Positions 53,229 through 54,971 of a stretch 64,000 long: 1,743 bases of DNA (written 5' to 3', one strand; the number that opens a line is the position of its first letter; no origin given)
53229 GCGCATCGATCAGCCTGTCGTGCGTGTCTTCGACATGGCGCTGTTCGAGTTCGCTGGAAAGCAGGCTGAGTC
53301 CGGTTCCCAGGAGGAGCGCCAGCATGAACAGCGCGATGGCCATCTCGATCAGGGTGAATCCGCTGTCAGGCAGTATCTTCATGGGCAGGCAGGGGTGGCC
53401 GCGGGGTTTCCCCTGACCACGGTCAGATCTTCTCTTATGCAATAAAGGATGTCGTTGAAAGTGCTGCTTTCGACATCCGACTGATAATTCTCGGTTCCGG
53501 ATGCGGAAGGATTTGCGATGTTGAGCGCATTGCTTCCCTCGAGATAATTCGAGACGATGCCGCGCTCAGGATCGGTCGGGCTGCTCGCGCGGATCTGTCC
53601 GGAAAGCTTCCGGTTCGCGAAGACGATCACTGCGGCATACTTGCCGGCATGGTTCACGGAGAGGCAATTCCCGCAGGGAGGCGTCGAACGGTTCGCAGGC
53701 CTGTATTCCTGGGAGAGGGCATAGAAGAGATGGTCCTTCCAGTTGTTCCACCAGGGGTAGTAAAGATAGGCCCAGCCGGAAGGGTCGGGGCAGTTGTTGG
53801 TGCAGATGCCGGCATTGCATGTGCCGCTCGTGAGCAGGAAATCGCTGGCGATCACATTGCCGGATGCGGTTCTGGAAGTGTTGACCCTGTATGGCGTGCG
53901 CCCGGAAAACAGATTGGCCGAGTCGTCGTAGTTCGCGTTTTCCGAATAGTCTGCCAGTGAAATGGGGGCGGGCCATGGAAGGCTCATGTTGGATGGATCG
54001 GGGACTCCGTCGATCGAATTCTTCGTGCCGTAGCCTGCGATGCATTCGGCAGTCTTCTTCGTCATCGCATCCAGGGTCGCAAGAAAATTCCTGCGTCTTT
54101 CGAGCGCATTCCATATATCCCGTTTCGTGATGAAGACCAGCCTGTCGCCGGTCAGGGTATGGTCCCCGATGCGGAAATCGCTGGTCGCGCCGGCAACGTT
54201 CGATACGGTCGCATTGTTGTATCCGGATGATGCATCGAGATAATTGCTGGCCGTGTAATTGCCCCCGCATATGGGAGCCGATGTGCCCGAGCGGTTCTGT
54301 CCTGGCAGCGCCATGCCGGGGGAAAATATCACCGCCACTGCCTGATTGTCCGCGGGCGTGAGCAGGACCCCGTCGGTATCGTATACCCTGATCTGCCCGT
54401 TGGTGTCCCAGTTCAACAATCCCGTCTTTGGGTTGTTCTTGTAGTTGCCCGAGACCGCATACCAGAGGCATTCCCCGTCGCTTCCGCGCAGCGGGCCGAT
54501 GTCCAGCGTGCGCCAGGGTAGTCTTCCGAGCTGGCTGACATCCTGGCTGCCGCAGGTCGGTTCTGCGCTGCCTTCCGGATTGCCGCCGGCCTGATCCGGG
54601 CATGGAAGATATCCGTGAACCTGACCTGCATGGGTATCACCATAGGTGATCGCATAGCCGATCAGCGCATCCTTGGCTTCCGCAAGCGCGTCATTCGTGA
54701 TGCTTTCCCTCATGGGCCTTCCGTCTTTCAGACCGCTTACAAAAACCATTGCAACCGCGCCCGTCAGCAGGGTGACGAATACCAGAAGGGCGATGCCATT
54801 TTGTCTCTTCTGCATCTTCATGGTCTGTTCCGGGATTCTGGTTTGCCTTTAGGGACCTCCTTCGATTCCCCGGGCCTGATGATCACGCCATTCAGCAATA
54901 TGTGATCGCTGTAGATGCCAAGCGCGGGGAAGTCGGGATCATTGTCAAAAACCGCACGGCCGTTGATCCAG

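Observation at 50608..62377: Twelve-gene, translationally coupled MSHA-like type IV filament operon with rearranged order, an embedded regulator and missing core parts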

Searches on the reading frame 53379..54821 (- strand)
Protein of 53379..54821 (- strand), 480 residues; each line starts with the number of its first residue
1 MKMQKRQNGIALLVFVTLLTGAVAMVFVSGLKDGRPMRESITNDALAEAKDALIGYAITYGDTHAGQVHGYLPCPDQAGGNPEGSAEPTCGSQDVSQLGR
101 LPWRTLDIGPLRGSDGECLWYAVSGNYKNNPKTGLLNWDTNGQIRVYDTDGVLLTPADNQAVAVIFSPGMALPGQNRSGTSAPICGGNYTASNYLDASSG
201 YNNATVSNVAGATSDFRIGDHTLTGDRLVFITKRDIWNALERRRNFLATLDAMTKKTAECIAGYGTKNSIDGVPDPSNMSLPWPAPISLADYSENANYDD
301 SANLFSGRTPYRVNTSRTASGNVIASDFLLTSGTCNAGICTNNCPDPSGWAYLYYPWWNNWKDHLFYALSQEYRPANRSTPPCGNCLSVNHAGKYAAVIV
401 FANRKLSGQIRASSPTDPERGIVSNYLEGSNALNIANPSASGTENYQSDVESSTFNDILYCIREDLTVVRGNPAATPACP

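Call 4: search_protein_families(library=pfam, proteins=[window:53379-54821:-], max_evalue=0.01)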
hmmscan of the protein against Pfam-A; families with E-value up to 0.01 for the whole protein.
window:53379-54821:- (480 aa): 0 families

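Call 5: search_protein_families(library=ncbifam, proteins=[window:53379-54821:-], max_evalue=0.01)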
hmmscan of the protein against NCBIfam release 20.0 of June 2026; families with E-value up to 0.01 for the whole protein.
window:53379-54821:- (480 aa): 0 families

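Call 10: find_encoding_contigs(protein=window:53379-54821:-, flank=10000, max_places=6)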
Protein window:53379-54821:- (480 aa): 17 contigs read that carry it; 6 places shown.
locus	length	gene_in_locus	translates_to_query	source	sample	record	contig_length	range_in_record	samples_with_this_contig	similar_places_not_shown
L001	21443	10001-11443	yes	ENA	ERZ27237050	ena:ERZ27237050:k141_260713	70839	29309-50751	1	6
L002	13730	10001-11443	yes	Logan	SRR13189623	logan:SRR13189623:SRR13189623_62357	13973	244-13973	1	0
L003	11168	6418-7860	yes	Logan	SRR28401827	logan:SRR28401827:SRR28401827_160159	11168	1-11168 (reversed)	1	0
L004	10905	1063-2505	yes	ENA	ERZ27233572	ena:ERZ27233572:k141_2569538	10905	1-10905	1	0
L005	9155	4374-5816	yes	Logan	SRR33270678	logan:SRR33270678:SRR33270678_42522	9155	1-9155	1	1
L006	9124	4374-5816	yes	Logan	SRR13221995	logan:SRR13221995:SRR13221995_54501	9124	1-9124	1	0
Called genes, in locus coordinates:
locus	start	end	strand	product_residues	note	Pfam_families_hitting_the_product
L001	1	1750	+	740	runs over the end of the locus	PF03971:IDH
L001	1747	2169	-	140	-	-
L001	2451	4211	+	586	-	PF00263:Secretin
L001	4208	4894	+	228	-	PF13428:TPR_14 (faint), PF07719:TPR_2 (faint), PF13174:TPR_6 (faint), PF13176:TPR_7 (faint), PF13432:TPR_16 (faint), PF00515:TPR_1 (faint), PF13181:TPR_8 (faint), PF13424:TPR_12 (faint), +2 more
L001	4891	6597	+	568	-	PF05157:MshEN, PF00437:T2SSE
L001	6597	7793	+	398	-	PF28597:T2SSF_N, PF00482:T2SSF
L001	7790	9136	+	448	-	-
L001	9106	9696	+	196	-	-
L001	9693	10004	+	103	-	-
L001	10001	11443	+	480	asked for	-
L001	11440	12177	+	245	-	-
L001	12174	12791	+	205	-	PF00072:Response_reg, PF02954:HTH_8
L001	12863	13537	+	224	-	PF07963:N_methyl (weak)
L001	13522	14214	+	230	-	PF07963:N_methyl (weak)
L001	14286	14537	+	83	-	PF01541:GIY-YIG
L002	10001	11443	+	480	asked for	-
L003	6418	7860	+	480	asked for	-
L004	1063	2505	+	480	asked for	-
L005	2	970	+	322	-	?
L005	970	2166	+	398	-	PF28597:T2SSF_N, PF00482:T2SSF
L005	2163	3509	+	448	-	-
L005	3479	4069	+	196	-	-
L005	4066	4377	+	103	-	-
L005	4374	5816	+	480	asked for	-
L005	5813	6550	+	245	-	-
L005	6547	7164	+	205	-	PF00072:Response_reg, PF02954:HTH_8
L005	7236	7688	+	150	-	PF07963:N_methyl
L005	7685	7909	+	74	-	-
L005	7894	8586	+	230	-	PF07963:N_methyl (weak)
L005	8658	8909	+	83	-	PF01541:GIY-YIG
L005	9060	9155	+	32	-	?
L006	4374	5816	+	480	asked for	-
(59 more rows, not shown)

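Call 11: find_homologous_proteins(query=window:53379-54821:-, max_evalue=0.001)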
Query window:53379-54821:- (480 aa): 1972 proteins with E <= 0.001 among 8000 candidates; the best 120 are listed.
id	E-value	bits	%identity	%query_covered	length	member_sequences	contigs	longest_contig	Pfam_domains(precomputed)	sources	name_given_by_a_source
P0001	0.0e+0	1112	100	100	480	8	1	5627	-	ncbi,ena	-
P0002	1.4e-283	959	84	100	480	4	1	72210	-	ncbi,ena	-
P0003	7.0e-265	897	78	100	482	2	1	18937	-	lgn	-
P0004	7.3e-257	871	77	100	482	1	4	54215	-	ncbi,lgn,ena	-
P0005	1.9e-255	866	76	100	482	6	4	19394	-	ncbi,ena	-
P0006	5.5e-254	861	76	100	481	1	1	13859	-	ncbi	-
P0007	1.4e-252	857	78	93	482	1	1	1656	-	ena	-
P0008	3.8e-238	809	71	100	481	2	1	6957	-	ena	-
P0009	1.9e-235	800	72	100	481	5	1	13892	-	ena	-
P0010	4.5e-201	687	62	100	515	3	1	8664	-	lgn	-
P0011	7.6e-186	637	61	100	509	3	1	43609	-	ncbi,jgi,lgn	ncbi:MAG: hypothetical protein WC710_13820 [Gallionella sp.]|jgi:hypothetical protein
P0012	1.4e-183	629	60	100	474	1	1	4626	-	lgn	-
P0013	1.8e-182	625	60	100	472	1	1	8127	-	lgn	-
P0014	2.5e-180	618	60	100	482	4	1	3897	-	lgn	-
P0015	2.3e-179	615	60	100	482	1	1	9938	-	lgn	-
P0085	9.6e-145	501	52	99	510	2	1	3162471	-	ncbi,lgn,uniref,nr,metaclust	ncbi:hypothetical protein [Gallionella capsiferriformans]|uniref:Uncharacterized protein n=1 Tax=Gal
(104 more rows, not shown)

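Call 18: find_related_loci(query=A2, collection=genome_contigs, flank=10000)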
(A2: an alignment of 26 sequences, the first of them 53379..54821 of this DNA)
Query A2 (480 aa) in genome_contigs; peptide patterns used: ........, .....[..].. (x = any residue, [..] = any of these).
468 stretches matched a pattern; 462 encode a relative of the query (tblastn E <= 1e-3); the best 80 are kept; 80 distinct loci.
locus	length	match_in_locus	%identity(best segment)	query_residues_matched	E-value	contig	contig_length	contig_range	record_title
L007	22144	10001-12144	84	1-480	0e+0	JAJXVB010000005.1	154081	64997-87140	MAG: Proteobacteria bacterium isolate BP5.bin129 NODE_91_length_154081_cov_3.789937, whole genome shotgun sequence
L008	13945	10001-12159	76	1-480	0e+0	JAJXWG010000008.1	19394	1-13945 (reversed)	MAG: Proteobacteria bacterium isolate BP5.bin72 NODE_4624_length_19394_cov_5.196606, whole genome shotgun sequence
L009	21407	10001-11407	58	1-480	1e-178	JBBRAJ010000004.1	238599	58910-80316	MAG: Burkholderiales bacterium isolate Co_metawrap_2286 Cmw_2286_k141_956012_length_238599_cov_43.9986, whole genome sho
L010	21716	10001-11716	56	1-480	6e-175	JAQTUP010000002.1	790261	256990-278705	MAG: Gallionella sp. isolate STB_67 NODE_8_length_790261_cov_172.343562_Sandtown_B, whole genome shotgun sequence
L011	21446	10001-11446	54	1-477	2e-165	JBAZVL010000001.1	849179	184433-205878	MAG: Gallionella sp. isolate SO_2017_GW1_251 NODE_33_length_849179_cov_14.521756_OW334_2017, whole genome shotgun sequen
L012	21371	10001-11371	56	6-468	4e-161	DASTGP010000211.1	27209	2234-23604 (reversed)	MAG TPA_asm: Gallionella sp. isolate SMAG_U33 k141_281316, whole genome shotgun sequence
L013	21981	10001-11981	54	1-480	9e-159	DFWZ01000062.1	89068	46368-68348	MAG TPA_asm: Gallionella sp. UBA4121 UBA4121_contig_771, whole genome shotgun sequence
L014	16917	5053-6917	54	7-468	1e-156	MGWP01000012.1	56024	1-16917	MAG: Gallionellales bacterium GWA2_55_18 gwa2_scaffold_1317, whole genome shotgun sequence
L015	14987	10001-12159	77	1-480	0e+0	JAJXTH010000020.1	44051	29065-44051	MAG: Proteobacteria bacterium isolate BP4.bin40 NODE_746_length_44051_cov_5.213186, whole genome shotgun sequence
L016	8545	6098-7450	54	7-468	1e-152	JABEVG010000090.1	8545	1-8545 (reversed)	MAG: Gallionella sp. isolate MAG 26 k99_2581368, whole genome shotgun sequence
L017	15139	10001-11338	57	38-480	9e-152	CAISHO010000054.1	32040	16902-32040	MAG: uncultured Nitrosomonadales bacterium isolate MJ4_bin-307 genome assembly, contig: bin-307:054/151, whole genome sh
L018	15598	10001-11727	50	1-468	5e-151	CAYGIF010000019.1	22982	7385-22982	MAG TPA_asm: uncultured Gallionella sp. isolate ERP113451_co1_314 genome assembly, contig: NODE_2533_length_22982_cov_35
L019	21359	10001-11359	50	7-468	3e-150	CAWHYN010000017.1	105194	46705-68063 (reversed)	MAG: uncultured beta proteobacterium isolate MFD01476.bin.1.209 genome assembly, contig: contig_22939, whole genome shot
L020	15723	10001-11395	54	6-468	3e-150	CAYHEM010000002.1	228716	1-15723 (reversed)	MAG TPA_asm: uncultured Gallionella sp. isolate ERP119702_co1_195 genome assembly, contig: NODE_14_length_228716_cov_43.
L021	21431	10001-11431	53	1-477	1e-148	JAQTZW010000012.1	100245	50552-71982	MAG: Gallionella sp. isolate STC_7 NODE_475_length_100245_cov_234.060758_Sandtown_C, whole genome shotgun sequence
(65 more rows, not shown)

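Call 24: search_dna_similar(query=window:53379-54821:-, collection=plasmids, mode=protein, max_evalue=0.001, max_rows=20)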
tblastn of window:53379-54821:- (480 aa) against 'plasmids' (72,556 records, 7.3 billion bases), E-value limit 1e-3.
No match.

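Call 30: find_encoding_contigs(protein=P0085, flank=10000, max_places=2)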
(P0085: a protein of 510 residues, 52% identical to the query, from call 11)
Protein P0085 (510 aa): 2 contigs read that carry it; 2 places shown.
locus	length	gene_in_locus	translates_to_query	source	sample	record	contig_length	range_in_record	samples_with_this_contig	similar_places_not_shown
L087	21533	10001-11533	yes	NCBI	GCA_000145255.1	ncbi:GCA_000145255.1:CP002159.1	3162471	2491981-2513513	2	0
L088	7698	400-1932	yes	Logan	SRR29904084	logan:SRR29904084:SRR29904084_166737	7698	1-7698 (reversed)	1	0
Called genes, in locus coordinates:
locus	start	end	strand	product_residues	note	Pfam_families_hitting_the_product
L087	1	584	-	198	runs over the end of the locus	PF03350:UPF0114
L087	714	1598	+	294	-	PF13191:AAA_16 (faint), PF13401:AAA_22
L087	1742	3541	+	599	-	PF00263:Secretin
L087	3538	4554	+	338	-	PF00515:TPR_1 (faint), PF07719:TPR_2 (faint), PF13176:TPR_7 (faint), PF13181:TPR_8 (faint), PF13414:TPR_11 (faint), PF13432:TPR_16 (weak), PF14559:TPR_19 (weak), PF16918:PknG_TPR (weak), +4 more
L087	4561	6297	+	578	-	PF05157:MshEN, PF00437:T2SSE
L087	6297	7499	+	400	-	PF28597:T2SSF_N, PF00482:T2SSF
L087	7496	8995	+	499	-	-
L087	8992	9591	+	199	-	-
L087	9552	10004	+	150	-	-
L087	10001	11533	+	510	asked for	-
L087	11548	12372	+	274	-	-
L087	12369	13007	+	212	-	PF00072:Response_reg, PF02954:HTH_8 (weak)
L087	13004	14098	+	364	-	-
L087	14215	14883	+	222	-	PF07963:N_methyl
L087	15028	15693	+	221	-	PF07963:N_methyl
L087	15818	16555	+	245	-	PF01797:Y1_Tnp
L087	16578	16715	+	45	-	PF21716:dnstrm_HI1420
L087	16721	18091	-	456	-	PF01406:tRNA-synt_1e, PF00133:tRNA-synt_1 (faint), PF01921:tRNA-synt_1f (weak), PF09334:tRNA-synt_1g (weak), PF09190:DALR_2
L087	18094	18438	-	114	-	-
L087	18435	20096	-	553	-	PF00749:tRNA-synt_1c, PF03950:tRNA-synt_1c_C, PF20974:tRNA-synt_1c_C2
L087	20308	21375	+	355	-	PF13424:TPR_12 (faint), PF13174:TPR_6 (faint), PF00515:TPR_1 (faint), PF07719:TPR_2 (faint), PF13414:TPR_11 (faint), PF13428:TPR_14 (faint), PF14559:TPR_19 (weak), PF24125:Cds6_C, +3 more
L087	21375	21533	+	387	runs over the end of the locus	PF03734:YkuD, PF24125:Cds6_C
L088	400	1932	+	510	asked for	-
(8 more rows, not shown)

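Call 34: search_protein_families(library=pfam, proteins=[L087:714-1598:+, L087:13004-14098:+, L087:7496-8995:+, L087:8992-9591:+, L087:9552-10004:+, L087:10001-11533:+, L087:11548-12372:+, L087:14215-14883:+, L087:15028-15693:+], max_evalue=1)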
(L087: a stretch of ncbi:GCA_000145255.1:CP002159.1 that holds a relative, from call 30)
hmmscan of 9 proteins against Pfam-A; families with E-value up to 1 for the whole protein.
L087:714-1598:+ (294 aa): 23 families
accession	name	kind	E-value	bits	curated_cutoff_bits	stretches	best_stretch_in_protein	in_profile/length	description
PF13401.12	AAA_22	-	3.2e-25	89.4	27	1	43-167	4-130/130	AAA domain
PF13191.12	AAA_16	-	3.1e-06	28.2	32.6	1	41-129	21-142/167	AAA ATPase domain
PF07728.20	AAA_5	-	0.00014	22.3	22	1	47-143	2-91/139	AAA domain (dynein-related subfamily)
PF20720.3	nSTAND3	-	0.00047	20.3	27.2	1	40-77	13-51/155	Novel STAND NTPase 3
PF00005.33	ABC_tran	-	0.00052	21.1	25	1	40-159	7-126/137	ABC transporter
PF02367.23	TsaE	-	0.00054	20.3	26.6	1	37-68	14-45/128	Threonylcarbamoyl adenosine biosynthesis protein TsaE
PF13604.12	AAA_30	-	0.00069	19.8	27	1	43-191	17-156/191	AAA domain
PF00004.35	AAA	-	0.00096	20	21.2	1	47-135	1-73/131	ATPase family associated with various cellular activities (AAA)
PF12775.13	AAA_7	-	0.0082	16.1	25.8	1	35-74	24-64/181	P-loop containing dynein motor region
PF25199.1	nSTAND_NTPase5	-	0.0085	16.4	34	1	35-157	31-130/145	Novel STAND NTPase 5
PF00270.35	DEAD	-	0.024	14.8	26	0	45-62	15-32/167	DEAD/DEAH box helicase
PF00437.27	T2SSE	-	0.025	13.7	24.9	1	38-71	136-169/370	Type II/IV secretion system protein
PF09848.15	SLFN-g3_helicase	-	0.064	13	24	1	46-131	3-91/354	Schlafen group 3, DNA/RNA helicase domain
PF01637.24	ATPase_2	-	0.068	13.4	33.2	1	38-77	14-54/225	ATPase domain predominantly from Archaea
PF13173.12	AAA_14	-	0.07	13.6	27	1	45-144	3-86/129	AAA domain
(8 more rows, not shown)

L087:13004-14098:+ (364 aa): 2 families
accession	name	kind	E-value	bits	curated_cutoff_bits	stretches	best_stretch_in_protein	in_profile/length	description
PF02518.31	HATPase_c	-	0.002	19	26.4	1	256-357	6-109/111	Histidine kinase-, DNA gyrase B-, and HSP90-like ATPase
PF25329.1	C2_GDE1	-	0.2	12.4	27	1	76-122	60-95/150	GDE1-like C2 domain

L087:7496-8995:+ (499 aa): 0 families

L087:8992-9591:+ (199 aa): 3 families
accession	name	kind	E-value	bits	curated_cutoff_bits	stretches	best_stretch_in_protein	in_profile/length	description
PF25610.1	HR1_TOCA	-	0.03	15.1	27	1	35-81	7-53/90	TOCA family HR1 domain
PF21525.2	Nlp36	-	0.054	13.9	27.3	1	5-33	11-39/49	Neuropeptide-like peptide 36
PF14182.11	YgaB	-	0.076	13.9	27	1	36-70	28-62/77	YgaB-like protein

L087:9552-10004:+ (150 aa): 1 family
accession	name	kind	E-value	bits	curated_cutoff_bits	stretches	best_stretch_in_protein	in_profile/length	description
PF21467.3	BetaGal_gal-bd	-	0.1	13.2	27.3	1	81-103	20-42/62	Beta-galactosidase, galactose-binding domain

L087:10001-11533:+ (510 aa): 0 families

L087:11548-12372:+ (274 aa): 3 families
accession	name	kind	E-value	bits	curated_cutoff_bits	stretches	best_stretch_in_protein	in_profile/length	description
PF07963.17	N_methyl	-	3.4e-05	23.7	21.2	1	4-27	2-25/27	Prokaryotic N-terminal methylation motif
PF07811.17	TadE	-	0.057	14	22.9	1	8-39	1-32/43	TadE-like protein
PF02203.21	TarH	-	0.11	12.8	25.2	1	1-45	1-44/177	Tar ligand binding domain homologue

L087:14215-14883:+ (222 aa): 2 families
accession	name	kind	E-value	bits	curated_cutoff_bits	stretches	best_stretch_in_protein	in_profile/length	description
PF07963.17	N_methyl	-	4.2e-09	36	21.2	1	6-32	1-27/27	Prokaryotic N-terminal methylation motif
PF23973.1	DUF7299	-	0.12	12.9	27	0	18-65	4-49/77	Family of unknown function (DUF7299)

L087:15028-15693:+ (221 aa): 2 families
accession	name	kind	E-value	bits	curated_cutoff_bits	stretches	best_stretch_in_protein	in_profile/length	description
PF07963.17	N_methyl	-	1.9e-08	34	21.2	1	7-32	2-27/27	Prokaryotic N-terminal methylation motif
PF16277.11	DUF4926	-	0.081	12.8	29.1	1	66-87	10-31/57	Domain of unknown function (DUF4926)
